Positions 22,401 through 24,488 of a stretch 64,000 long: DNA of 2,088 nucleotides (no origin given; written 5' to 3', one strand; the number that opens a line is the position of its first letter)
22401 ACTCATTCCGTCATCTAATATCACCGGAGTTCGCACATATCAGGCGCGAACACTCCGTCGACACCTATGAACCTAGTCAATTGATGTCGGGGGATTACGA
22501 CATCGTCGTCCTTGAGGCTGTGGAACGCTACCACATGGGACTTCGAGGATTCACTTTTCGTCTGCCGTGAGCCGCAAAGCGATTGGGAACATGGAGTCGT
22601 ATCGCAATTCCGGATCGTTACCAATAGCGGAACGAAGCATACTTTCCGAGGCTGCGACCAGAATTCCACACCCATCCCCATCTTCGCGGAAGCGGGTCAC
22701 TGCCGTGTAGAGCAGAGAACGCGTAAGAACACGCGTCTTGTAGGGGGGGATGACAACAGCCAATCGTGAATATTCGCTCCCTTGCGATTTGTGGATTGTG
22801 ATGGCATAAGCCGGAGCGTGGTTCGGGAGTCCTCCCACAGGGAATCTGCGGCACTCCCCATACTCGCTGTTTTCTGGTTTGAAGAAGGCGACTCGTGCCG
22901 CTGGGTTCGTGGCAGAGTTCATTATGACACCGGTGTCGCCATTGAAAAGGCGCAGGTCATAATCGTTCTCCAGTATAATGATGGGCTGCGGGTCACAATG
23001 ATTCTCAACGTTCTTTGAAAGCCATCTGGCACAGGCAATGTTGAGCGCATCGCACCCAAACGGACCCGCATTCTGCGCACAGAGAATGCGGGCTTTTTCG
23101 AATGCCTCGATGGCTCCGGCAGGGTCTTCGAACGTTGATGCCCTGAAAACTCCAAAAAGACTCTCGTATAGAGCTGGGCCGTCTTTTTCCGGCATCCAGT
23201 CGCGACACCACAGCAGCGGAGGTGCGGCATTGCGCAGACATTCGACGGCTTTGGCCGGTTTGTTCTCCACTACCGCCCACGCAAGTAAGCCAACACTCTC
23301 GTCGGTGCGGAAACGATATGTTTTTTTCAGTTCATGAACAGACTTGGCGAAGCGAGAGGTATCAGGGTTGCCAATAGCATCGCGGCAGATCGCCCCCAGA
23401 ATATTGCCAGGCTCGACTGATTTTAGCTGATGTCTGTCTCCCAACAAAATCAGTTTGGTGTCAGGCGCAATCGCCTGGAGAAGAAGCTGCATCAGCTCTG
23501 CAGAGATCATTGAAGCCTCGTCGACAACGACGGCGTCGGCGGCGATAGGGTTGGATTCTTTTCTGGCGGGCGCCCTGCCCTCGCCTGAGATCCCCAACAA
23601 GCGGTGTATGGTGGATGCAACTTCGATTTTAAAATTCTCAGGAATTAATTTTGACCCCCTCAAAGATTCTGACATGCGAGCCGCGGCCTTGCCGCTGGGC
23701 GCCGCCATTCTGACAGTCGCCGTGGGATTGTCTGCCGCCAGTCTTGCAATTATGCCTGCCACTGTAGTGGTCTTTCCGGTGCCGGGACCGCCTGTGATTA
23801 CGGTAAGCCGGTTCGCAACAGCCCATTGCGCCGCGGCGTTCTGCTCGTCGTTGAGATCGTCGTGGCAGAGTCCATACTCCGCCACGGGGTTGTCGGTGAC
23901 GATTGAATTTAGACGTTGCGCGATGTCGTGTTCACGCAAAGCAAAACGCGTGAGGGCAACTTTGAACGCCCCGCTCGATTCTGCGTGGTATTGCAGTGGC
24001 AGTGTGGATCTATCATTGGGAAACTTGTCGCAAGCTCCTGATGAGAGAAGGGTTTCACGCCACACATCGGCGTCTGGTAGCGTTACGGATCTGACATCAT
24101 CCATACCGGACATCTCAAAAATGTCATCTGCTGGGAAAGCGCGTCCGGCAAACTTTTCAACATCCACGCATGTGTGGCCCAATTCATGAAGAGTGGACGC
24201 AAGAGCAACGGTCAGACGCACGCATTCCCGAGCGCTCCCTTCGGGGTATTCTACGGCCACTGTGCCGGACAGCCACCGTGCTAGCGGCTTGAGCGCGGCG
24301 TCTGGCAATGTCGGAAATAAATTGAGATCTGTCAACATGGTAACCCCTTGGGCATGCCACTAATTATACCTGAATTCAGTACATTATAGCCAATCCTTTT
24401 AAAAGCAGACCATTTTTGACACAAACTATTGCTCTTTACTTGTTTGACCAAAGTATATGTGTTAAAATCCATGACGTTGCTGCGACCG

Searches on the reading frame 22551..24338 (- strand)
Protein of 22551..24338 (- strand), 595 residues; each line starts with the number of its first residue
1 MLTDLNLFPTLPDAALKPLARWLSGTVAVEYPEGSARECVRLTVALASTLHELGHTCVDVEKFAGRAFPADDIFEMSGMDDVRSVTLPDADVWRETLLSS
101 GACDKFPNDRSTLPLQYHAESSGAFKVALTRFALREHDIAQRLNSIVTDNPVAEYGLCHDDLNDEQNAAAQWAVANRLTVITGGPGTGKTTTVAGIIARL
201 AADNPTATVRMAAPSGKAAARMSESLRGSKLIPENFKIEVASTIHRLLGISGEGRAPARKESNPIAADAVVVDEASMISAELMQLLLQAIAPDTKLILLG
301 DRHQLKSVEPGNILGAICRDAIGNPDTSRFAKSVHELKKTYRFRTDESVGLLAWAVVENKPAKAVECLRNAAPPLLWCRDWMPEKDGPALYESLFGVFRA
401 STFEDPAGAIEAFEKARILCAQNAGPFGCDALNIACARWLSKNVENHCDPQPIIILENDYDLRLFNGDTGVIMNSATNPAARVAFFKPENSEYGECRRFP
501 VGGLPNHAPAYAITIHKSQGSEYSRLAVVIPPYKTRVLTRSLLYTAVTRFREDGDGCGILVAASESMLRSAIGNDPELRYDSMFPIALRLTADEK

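Call 60: search_protein_families(library=pfam, proteins=[window:22551-24338:-], max_evalue=0.00001)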
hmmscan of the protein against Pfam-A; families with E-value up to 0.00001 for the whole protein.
window:22551-24338:- (595 aa): 8 families
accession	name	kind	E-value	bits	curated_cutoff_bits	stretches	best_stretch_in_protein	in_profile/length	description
PF13245.12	AAA_19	-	2.9e-34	118.6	25.1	1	166-308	1-132/134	AAA domain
PF13604.12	AAA_30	-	1.3e-30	107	27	1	162-369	2-181/191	AAA domain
PF13086.12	AAA_11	-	6e-13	49.6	27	1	162-226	2-72/257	AAA domain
PF13538.12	UvrD_C_2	-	7e-11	42.3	27.4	1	509-549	1-44/52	UvrD-like helicase C-terminal domain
PF05127.21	NAT10_TcmA_helicase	-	5.9e-08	33.2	22.7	1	180-289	1-112/176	RNA cytidine acetyltransferase NAT10/TcmA, helicase domain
PF01443.25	Viral_helicase1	-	4.9e-07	30.2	21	0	512-551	179-221/228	Viral superfamily 1 RNA helicase core domain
PF13401.12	AAA_22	-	4.8e-06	27.3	27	0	177-302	6-124/130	AAA domain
PF09848.15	SLFN-g3_helicase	-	8.7e-06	25.7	24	0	178-278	3-91/354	Schlafen group 3, DNA/RNA helicase domain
